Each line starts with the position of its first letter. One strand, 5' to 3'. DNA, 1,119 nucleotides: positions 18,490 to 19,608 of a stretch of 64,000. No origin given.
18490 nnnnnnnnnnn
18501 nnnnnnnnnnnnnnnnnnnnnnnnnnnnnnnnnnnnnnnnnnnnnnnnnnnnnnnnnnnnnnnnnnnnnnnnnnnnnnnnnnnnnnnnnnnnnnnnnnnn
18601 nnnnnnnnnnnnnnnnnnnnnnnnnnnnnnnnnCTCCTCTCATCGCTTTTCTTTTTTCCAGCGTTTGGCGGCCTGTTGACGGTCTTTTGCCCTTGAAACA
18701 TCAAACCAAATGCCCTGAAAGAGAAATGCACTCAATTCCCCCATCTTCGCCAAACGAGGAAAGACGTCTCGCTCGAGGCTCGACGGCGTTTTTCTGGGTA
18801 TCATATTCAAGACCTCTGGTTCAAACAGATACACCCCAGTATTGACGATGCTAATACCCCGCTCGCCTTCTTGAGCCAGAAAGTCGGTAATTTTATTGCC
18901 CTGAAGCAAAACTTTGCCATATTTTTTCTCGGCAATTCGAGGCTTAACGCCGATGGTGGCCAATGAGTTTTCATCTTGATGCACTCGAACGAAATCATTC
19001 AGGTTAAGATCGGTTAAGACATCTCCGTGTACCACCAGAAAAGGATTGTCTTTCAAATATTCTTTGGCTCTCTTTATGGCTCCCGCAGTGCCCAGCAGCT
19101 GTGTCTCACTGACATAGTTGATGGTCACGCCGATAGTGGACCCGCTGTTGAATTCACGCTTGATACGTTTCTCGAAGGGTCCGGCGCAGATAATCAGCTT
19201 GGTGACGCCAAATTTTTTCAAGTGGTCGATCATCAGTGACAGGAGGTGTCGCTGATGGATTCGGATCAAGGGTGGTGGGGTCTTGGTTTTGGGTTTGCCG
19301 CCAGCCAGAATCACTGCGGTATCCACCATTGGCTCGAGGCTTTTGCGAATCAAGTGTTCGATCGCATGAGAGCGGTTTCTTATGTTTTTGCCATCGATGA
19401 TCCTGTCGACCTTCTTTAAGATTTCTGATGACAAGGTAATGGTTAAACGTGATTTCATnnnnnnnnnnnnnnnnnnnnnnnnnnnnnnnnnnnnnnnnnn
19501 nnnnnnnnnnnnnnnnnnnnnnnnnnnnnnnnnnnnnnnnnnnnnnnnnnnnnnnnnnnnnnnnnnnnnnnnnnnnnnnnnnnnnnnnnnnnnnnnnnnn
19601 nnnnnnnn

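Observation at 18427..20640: Lower-GC three-gene cassette upstream of rpoB: divergent GAPDH-like dehydrogenase, RHH-nucleotidyltransferase fusion, small acidic ORF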

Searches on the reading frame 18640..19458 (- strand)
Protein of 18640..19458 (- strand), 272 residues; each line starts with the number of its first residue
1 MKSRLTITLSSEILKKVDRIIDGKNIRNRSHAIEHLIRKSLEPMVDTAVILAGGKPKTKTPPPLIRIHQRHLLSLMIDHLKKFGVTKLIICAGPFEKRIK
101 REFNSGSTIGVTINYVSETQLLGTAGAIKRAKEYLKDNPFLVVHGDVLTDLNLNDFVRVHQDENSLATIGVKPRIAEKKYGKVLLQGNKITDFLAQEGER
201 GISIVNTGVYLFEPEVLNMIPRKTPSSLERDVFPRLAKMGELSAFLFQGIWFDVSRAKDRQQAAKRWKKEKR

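Call 3: search_protein_families(library=pfam, proteins=[window:18640-19458:-], max_evalue=1)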
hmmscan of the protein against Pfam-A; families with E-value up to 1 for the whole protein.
window:18640-19458:- (272 aa): 5 families
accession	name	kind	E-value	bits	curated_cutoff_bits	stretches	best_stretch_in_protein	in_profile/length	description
PF00483.29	NTP_transferase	-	1.3e-27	97.4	21.2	1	48-264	2-239/245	Nucleotidyl transferase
PF12804.13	NTP_transf_3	-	0.00013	22.7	27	1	48-147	1-96/160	MobA-like NTP transferase domain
PF01402.27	RHH_1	-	0.00032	21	20.5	1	4-41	1-37/39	Ribbon-helix-helix protein, copG family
PF19891.5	DUF6364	-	0.064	14.2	27.3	1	1-46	1-47/70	Family of unknown function (DUF6364)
PF25219.1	Znf_Tenuivirus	-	0.18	12.5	27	1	100-163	8-68/73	Zinc finger, Tenuivirus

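Call 4: search_protein_families(library=ncbifam, proteins=[window:18640-19458:-], max_evalue=1)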
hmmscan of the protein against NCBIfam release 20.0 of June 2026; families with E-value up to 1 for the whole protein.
window:18640-19458:- (272 aa): 35 families (the best 25 are shown)
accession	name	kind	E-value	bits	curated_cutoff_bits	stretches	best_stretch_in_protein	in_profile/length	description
NF052502.1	man1P_GTase_Rv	exception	9.3e-32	110.2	440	1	48-260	3-223/352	mannose-1-phosphate guanylyltransferase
TIGR03992.1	Arch_glmU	subfamily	1.5e-27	96.5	292.1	1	48-261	3-221/393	bifunctional sugar-1-phosphate nucleotidylyltransferase/acetyltransferase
NF045761.1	NAMPUrTaseMurU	equivalog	1.5e-25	90.4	250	1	56-262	16-222/226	N-acetylmuramate alpha-1-phosphate uridylyltransferase MurU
TIGR02623.1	G1P_cyt_trans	equivalog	2.1e-25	89.6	300.25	2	120-271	102-249/255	glucose-1-phosphate cytidylyltransferase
TIGR01208.1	rmlA_long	equivalog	5e-21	75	320.25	1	60-263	20-230/353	glucose-1-phosphate thymidylyltransferase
NF041313.1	UDPGP_AglF_Halo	equivalog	1.8e-17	63.6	400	1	48-266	3-233/234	UTP--glucose-1-phosphate uridylyltransferase AglF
NF049965.1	GlMnHpPGnyltfHddC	equivalog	3.7e-17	62.7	300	1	59-260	20-214/221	D-glycero-D-manno-heptose 1-phosphate guanosyltransferase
NF041173.1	Sug_nt_acttase_Thmprot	equivalog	3.5e-15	55.8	600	1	48-259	3-219/405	bifunctional sugar-1-phosphate nucleotidylyltransferase/acetyltransferase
NF010934.1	PRK14354.1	equivalog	3.8e-14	52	450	1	48-218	2-178/447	bifunctional UDP-N-acetylglucosamine diphosphorylase/glucosamine-1-phosphate N-acetyltransferase GlmU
TIGR01173.1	glmU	equivalog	2.9e-13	49.5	366.85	1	48-218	3-178/452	bifunctional UDP-N-acetylglucosamine diphosphorylase/glucosamine-1-phosphate N-acetyltransferase GlmU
NF010933.0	PRK14353.1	equivalog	1.4e-12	47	505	1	47-215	7-182/453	bifunctional UDP-N-acetylglucosamine diphosphorylase/glucosamine-1-phosphate N-acetyltransferase GlmU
NF010940.0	PRK14360.1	equivalog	5.3e-10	38.4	602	1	50-220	6-184/452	bifunctional UDP-N-acetylglucosamine diphosphorylase/glucosamine-1-phosphate N-acetyltransferase GlmU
NF010937.0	PRK14357.1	equivalog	9.6e-10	37.9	658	1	49-218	4-175/448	bifunctional UDP-N-acetylglucosamine diphosphorylase/glucosamine-1-phosphate N-acetyltransferase GlmU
NF045697.1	MurNAcPUrMurU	equivalog_domain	1.6e-09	37.5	370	1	61-266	19-227/229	N-acetylmuramate alpha-1-phosphate uridylyltransferase MurU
NF010932.0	PRK14352.1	equivalog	8.8e-09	34.5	611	1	48-218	9-189/488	bifunctional UDP-N-acetylglucosamine diphosphorylase/glucosamine-1-phosphate N-acetyltransferase GlmU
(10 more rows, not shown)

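Call 9: find_homologous_proteins(query=window:18640-19458:-)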
Query window:18640-19458:- (272 aa): 892 proteins with E <= 0.001 among 1584 candidates; the best 120 are listed.
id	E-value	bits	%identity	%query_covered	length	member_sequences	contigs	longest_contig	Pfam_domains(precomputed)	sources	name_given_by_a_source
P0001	2.1e-174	596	99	100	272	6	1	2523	PF00483.30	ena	-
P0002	1.0e-116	407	69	100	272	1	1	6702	PF00483.30,PF12804.14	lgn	-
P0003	1.5e-116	407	68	100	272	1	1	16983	PF00483.30,PF12804.14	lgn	-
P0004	5.3e-116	405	65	100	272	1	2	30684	PF00483.30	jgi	jgi:NDP-sugar pyrophosphorylase family protein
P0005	9.8e-106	371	61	100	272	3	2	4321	PF00483.30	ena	-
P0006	5.1e-104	366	61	100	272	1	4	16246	PF00483.30,PF12804.14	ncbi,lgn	-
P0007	1.2e-102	361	61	100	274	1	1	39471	PF00483.30,PF12804.14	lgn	-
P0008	2.6e-102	360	59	100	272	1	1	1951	PF00483.30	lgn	-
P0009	2.4e-101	357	61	99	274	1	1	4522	PF00483.30,PF12804.14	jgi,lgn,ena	-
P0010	1.1e-100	355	59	99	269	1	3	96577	PF00483.30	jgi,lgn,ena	-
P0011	1.5e-100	354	61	99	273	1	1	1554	PF00483.30,PF12804.14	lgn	-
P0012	4.3e-98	346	62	95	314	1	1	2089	PF00483.30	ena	-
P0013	1.7e-96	341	59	98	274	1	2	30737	PF00483.30,PF01402.28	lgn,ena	-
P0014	7.6e-96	339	58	100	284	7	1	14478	PF00483.30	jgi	jgi:mannose-1-phosphate guanylyltransferase/phosphomannomutase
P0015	2.5e-95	337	55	99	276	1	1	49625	PF00483.30,PF12804.14,PF01402.28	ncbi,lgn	-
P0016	5.8e-95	336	58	100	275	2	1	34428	PF00483.30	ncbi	ncbi:MAG: sugar phosphate nucleotidyltransferase [Candidatus Promineifilaceae bacterium]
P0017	7.8e-94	332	58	92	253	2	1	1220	PF00483.30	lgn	-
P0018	7.0e-93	329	56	99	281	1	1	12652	PF00483.30,PF01402.28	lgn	-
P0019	8.3e-93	329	58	96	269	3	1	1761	PF00483.30,PF12804.14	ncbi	-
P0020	3.3e-92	327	57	99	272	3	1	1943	PF00483.30,PF12804.14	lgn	-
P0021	6.5e-92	326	57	98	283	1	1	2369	PF00483.30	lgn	-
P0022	7.0e-92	326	55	100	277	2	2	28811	PF00483.30,PF12804.14,PF01402.28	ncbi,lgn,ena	-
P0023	1.3e-91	325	56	99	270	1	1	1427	PF00483.30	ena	-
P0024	1.3e-91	325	58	99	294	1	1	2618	PF00483.30,PF01402.28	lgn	-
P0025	1.8e-91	324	58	100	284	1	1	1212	PF00483.30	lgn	-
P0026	2.7e-91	324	56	99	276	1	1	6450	PF00483.30,PF12804.14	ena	-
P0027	8.4e-91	322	58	98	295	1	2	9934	PF00483.30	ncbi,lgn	ncbi:MAG: sugar phosphate nucleotidyltransferase [Patescibacteria group bacterium]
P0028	9.5e-91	322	55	100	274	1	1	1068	PF00483.30,PF12804.14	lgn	-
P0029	1.0e-90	322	55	100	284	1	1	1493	PF00483.30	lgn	-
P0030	1.2e-90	322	58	100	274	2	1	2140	PF00483.30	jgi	-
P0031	1.6e-90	321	55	97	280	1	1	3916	PF00483.30,PF12804.14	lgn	-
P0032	2.0e-90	321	55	99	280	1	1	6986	PF00483.30,PF12804.14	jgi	-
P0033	2.3e-90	321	54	99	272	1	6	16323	PF00483.30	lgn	-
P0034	2.9e-90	320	56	100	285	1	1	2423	PF00483.30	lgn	-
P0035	3.8e-90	320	56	100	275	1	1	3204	PF00483.30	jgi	jgi:NDP-sugar pyrophosphorylase family protein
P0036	3.9e-90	320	57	97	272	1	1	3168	PF00483.30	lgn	-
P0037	5.2e-90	320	57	98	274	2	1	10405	PF00483.30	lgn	-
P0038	8.2e-90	319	55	99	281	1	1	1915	PF00483.30,PF12804.14,PF01402.28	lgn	-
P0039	8.7e-90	319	56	100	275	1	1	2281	PF00483.30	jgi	jgi:NDP-sugar pyrophosphorylase family protein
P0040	1.6e-89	318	52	100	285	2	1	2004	PF00483.30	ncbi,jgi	-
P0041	1.9e-89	318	56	100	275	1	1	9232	PF00483.30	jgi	jgi:NDP-sugar pyrophosphorylase family protein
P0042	2.0e-89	318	55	99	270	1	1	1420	PF00483.30,PF12804.14,PF01402.28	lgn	-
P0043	2.0e-89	318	57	100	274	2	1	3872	PF00483.30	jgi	jgi:NDP-sugar pyrophosphorylase family protein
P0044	2.5e-89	317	55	100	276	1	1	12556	PF00483.30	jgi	jgi:NDP-sugar pyrophosphorylase family protein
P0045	2.8e-89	317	55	99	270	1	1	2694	PF00483.30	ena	-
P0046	4.2e-89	317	55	99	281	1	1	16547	PF00483.30,PF12804.14,PF01402.28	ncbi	-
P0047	5.0e-89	316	57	94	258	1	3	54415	PF00483.30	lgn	-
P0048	5.3e-89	316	55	99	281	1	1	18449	PF00483.30,PF12804.14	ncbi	-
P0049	6.1e-89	316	55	99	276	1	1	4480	PF00483.30,PF12804.14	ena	-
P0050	6.8e-89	316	55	99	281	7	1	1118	PF00483.30,PF01402.28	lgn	-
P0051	9.5e-89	316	55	100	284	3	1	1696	PF00483.30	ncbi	-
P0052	1.3e-88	315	55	100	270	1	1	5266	PF00483.30,PF12804.14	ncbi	-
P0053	1.4e-88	315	54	98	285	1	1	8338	PF00483.30,PF12804.14,PF01402.28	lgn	-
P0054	5.7e-88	313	54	99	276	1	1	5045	PF00483.30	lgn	-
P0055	6.5e-88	313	54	99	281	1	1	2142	PF00483.30,PF01402.28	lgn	-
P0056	6.9e-88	313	54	100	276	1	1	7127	PF00483.30,PF12804.14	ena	-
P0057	9.9e-88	312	54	99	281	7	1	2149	PF00483.30,PF01402.28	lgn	-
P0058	1.0e-87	312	54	99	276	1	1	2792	PF00483.30,PF12804.14,PF01402.28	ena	-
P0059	1.5e-87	312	54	99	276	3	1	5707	PF00483.30,PF01402.28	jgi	-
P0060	1.6e-87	312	59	93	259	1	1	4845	PF00483.30,PF12804.14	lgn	-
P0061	1.9e-87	311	54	99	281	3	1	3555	PF00483.30,PF01402.28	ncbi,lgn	-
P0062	2.3e-87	311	54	99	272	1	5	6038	PF00483.30,PF12804.14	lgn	-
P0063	2.9e-87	311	56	96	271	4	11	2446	PF00483.30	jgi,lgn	-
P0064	3.4e-87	310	54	99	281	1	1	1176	PF00483.30,PF01402.28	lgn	-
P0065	4.3e-87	310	57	99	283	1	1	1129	PF00483.30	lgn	-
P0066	5.0e-87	310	54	99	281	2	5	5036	PF00483.30,PF01402.28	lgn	-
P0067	5.1e-87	310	52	97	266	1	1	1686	PF00483.30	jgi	jgi:NDP-sugar pyrophosphorylase family protein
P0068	5.6e-87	310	53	100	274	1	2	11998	PF00483.30,PF12804.14,PF01402.28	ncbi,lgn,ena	-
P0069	6.2e-87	310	51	99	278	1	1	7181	PF00483.30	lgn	-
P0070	1.2e-86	309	55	99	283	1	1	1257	PF00483.30,PF23434.2,PF12804.14,PF01402.28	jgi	jgi:NDP-sugar pyrophosphorylase family protein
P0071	1.5e-86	308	54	99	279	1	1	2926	PF00483.30,PF12804.14,PF01402.28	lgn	-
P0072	1.6e-86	308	53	99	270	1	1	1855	PF00483.30,PF12804.14,PF01402.28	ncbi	-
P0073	2.0e-86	308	55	100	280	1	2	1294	PF00483.30,PF12804.14,PF01402.28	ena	-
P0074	2.1e-86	308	54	99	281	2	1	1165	PF00483.30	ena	-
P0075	3.1e-86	307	52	99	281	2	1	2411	PF00483.30,PF12804.14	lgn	-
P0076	3.7e-86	307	54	93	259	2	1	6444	PF00483.30,PF01402.28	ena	-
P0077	3.7e-86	307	57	93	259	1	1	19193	PF00483.30,PF12804.14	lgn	-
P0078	3.9e-86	307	51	100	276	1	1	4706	PF00483.30,PF01402.28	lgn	-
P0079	4.0e-86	307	54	99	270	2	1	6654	PF00483.30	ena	-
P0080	4.2e-86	307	54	99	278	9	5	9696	PF00483.30,PF12804.14,PF01402.28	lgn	-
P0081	6.7e-86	306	51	100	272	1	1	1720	PF00483.30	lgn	-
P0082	7.3e-86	306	54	99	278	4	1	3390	PF00483.30,PF01402.28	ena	-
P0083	7.8e-86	306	55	99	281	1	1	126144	PF00483.30,PF01402.28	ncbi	-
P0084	8.0e-86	306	54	99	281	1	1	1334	PF00483.30,PF01402.28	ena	-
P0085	8.0e-86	306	54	99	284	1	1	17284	PF00483.30,PF23434.2,PF01402.28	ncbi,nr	ncbi:MAG: ribbon-helix-helix protein, CopG family [bacterium]|nr:ribbon-helix-helix protein, CopG fa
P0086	1.0e-85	306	54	99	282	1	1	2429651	PF00483.30,PF23434.2,PF12804.14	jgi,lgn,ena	-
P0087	1.2e-85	305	56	93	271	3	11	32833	PF00483.30,PF12804.14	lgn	-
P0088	1.3e-85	305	52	98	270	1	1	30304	PF00483.30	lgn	-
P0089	1.4e-85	305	56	93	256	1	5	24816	PF00483.30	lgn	-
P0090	1.5e-85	305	54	98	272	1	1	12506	PF00483.30,PF01402.28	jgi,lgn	jgi:mannose-1-phosphate guanylyltransferase/phosphomannomutase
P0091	1.8e-85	305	53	99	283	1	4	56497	PF00483.30,PF12804.14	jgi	jgi:NDP-sugar pyrophosphorylase family protein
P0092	2.0e-85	305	54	99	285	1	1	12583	PF00483.30,PF01402.28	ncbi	-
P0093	2.2e-85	304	54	100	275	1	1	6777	PF00483.30,PF12804.14,PF01402.28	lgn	-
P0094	2.3e-85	304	55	99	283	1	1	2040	PF00483.30,PF12804.14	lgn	-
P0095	4.1e-85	304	54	99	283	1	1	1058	PF00483.30,PF12804.14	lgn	-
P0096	4.2e-85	304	52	99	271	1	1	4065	PF00483.30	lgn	-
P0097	4.4e-85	303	54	99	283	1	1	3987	PF00483.30,PF12804.14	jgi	jgi:NDP-sugar pyrophosphorylase family protein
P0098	4.7e-85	303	54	99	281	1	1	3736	PF00483.30,PF01402.28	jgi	jgi:NDP-sugar pyrophosphorylase family protein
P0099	5.0e-85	303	53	99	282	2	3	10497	PF00483.30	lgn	-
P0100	6.3e-85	303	53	99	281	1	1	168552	PF00483.30,PF12804.14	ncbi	-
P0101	6.4e-85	303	54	98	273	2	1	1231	PF00483.30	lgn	-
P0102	7.0e-85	303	54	99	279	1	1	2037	PF00483.30,PF12804.14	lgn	-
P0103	7.2e-85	303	54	99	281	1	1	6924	PF00483.30,PF12804.14,PF01402.28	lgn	-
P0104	8.0e-85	303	52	98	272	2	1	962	PF00483.30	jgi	jgi:mannose-1-phosphate guanylyltransferase/phosphomannomutase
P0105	1.2e-84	302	53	98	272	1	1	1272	PF00483.30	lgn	-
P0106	1.3e-84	302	52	99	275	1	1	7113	PF00483.30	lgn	-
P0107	2.4e-84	301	51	98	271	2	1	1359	PF00483.30,PF23434.2,PF12804.14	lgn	-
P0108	2.8e-84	301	53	99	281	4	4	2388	PF00483.30,PF01402.28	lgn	-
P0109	2.8e-84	301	53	98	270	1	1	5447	PF00483.30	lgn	-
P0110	3.8e-84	300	53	98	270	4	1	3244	PF00483.30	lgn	-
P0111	5.9e-84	300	53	100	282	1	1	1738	PF00483.30,PF01402.28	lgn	-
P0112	6.8e-84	300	53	99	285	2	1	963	PF00483.30,PF12804.14,PF01402.28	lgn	-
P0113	7.7e-84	299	53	98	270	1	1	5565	PF00483.30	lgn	-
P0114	8.8e-84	299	53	98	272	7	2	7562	PF00483.30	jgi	jgi:mannose-1-phosphate guanylyltransferase/phosphomannomutase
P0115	9.4e-84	299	53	98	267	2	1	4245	PF00483.30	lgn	-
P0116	1.1e-83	299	54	98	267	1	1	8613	PF00483.30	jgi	jgi:NDP-sugar pyrophosphorylase family protein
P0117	1.3e-83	299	54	99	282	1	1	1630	PF00483.30,PF23434.2,PF12804.14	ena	-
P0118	1.3e-83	299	53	99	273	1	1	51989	PF00483.30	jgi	jgi:mannose-1-phosphate guanylyltransferase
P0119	1.4e-83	299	51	99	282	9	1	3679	PF00483.30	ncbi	-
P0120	1.5e-83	298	54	99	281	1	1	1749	PF00483.30,PF12804.14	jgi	jgi:NDP-sugar pyrophosphorylase family protein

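Call 13: find_encoding_contigs(protein=P0004, flank=8000, max_places=3)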
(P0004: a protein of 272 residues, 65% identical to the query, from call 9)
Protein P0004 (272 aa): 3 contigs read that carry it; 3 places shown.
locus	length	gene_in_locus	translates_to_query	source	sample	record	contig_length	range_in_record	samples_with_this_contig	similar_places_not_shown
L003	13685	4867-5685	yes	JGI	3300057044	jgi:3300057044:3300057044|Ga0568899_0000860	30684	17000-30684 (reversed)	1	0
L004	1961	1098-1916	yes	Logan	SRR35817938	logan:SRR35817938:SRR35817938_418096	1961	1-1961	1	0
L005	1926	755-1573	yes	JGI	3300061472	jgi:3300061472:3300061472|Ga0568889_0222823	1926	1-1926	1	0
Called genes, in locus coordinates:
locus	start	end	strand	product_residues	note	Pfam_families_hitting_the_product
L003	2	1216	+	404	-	?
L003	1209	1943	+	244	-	PF04203:Sortase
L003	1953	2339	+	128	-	PF03652:RuvX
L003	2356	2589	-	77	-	-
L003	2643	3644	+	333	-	PF02618:YceG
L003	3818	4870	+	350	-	PF00044:Gp_dh_N, PF02800:Gp_dh_C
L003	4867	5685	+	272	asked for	PF00483:NTP_transferase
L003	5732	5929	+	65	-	-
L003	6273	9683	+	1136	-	PF04563:RNA_pol_Rpb2_1, PF04561:RNA_pol_Rpb2_2, PF04565:RNA_pol_Rpb2_3, PF10385:RNA_pol_Rpb2_45, PF00562:RNA_pol_Rpb2_6, PF04560:RNA_pol_Rpb2_7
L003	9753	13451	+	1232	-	PF04997:RNA_pol_Rpb1_1, PF00623:RNA_pol_Rpb1_2, PF04983:RNA_pol_Rpb1_3, PF04998:RNA_pol_Rpb1_5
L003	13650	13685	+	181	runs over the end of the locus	PF00164:Ribosom_S12_S23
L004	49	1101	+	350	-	PF00044:Gp_dh_N, PF02800:Gp_dh_C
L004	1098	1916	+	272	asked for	PF00483:NTP_transferase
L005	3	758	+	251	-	?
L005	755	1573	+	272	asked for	PF00483:NTP_transferase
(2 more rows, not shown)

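Call 35: find_encoding_contigs(protein=P0007, flank=6000, max_places=2)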
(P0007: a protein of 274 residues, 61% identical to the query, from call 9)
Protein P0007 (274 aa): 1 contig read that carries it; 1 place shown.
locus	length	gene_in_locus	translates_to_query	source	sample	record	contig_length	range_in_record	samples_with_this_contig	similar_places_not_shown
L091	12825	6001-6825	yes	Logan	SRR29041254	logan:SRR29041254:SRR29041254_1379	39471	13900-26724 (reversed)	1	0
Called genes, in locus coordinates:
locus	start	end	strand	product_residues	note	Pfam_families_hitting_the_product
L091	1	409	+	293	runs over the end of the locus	-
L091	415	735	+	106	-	-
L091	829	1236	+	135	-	PF00011:HSP20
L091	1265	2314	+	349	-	PF09587:PGA_cap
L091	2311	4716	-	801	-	PF00133:tRNA-synt_1, PF09334:tRNA-synt_1g, PF13603:tRNA-synt_1_2, PF00133:tRNA-synt_1, PF08264:Anticodon_1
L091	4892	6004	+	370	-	PF00044:Gp_dh_N, PF02800:Gp_dh_C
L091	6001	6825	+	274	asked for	PF00483:NTP_transferase, PF12804:NTP_transf_3 (weak)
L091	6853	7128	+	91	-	-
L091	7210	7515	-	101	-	-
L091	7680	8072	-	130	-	PF09945:DUF2177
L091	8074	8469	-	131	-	PF03073:TspO_MBR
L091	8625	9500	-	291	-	PF00561:Abhydrolase_1, PF12146:Hydrolase_4, PF12697:Abhydrolase_6 (weak)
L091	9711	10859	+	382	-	PF05496:RuvB_N, PF13191:AAA_16 (faint), PF00004:AAA, PF07728:AAA_5 (faint), PF13173:AAA_14 (weak), PF13401:AAA_22 (faint), PF16193:AAA_assoc_2, PF12002:MgsA_C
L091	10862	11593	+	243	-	PF08713:DNA_alkylation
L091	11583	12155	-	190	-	PF02353:CMAS (weak), PF13489:Methyltransf_23, PF13847:Methyltransf_31, PF08241:Methyltransf_11, PF08242:Methyltransf_12, PF13649:Methyltransf_25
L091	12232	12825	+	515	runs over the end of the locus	PF04055:Radical_SAM, PF16199:Radical_SAM_C, PF13673:Acetyltransf_10 (weak)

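Call 36: find_encoding_contigs(protein=P0010, flank=6000, max_places=2)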
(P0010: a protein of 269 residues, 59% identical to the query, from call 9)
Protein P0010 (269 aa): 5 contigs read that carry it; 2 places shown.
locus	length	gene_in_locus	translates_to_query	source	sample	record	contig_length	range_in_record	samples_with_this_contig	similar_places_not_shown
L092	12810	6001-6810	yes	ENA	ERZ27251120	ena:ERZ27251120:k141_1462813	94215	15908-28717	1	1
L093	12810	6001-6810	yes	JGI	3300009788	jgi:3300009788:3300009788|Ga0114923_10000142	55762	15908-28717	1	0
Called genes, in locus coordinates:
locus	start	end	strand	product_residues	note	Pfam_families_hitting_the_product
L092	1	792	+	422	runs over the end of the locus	PF03952:Enolase_N, PF00113:Enolase_C, PF13378:MR_MLE_C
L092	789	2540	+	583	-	PF00501:AMP-binding, PF13193:AMP-binding_C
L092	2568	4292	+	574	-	PF01558:POR, PF01855:POR_N, PF17147:PFOR_II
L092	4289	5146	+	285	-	PF02775:TPP_enzyme_C, PF12367:PFO_beta_C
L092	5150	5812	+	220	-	PF09335:VTT_dom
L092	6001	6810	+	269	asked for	PF00483:NTP_transferase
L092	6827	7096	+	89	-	-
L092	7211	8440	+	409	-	PF00162:PGK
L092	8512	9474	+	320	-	PF03320:FBPase_glpX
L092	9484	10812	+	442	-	PF01116:F_bP_aldolase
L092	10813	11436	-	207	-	PF01726:LexA_DNA_bind, PF00717:Peptidase_S24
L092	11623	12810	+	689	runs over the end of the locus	PF00270:DEAD (faint), PF04851:ResIII, PF17757:UvrB_inter, PF27431:UvrB_3rd, PF00271:Helicase_C, PF12344:UvrB, PF02151:UVR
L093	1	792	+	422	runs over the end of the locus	PF03952:Enolase_N, PF00113:Enolase_C, PF13378:MR_MLE_C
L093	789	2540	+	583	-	PF00501:AMP-binding, PF13193:AMP-binding_C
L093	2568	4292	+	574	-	PF01558:POR, PF01855:POR_N, PF17147:PFOR_II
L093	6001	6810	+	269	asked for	PF00483:NTP_transferase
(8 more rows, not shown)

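Call 43: predict_structure(alignment_id=A1)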
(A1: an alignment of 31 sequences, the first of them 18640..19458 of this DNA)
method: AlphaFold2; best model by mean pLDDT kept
length: 272 residues; sequences in the alignment: 31
mean_pLDDT: 87.8   pTM: 0.81
mean pLDDT of the five models: 87.8, 87.6, 87.3, 85.9, 82.1
residues with pLDDT >= 90: 157; 70-90: 88; 50-70: 24; < 50: 3
segments of 3 or more residues with pLDDT < 50: none
pLDDT, mean of each block of 10 residues (from residue 1): 69 90 89 77 84 81 91 95 94 94 89 93 95 91 95 93 94 68 87 74 89 96 92 95 91 89 83 53
secondary structure, 60 per line:
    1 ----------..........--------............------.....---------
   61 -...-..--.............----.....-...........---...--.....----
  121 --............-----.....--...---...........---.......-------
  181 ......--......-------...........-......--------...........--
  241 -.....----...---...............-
elements in order: H11-20 H29-40 E47-51 H72-82 E87-91 H93-103 E112-116 H123-134 E140-144 E147-149 H153-163 E167-173 E181-186 E189-194 E202-212 H214-219 H228-238 E242-246 E251-253 H257-271
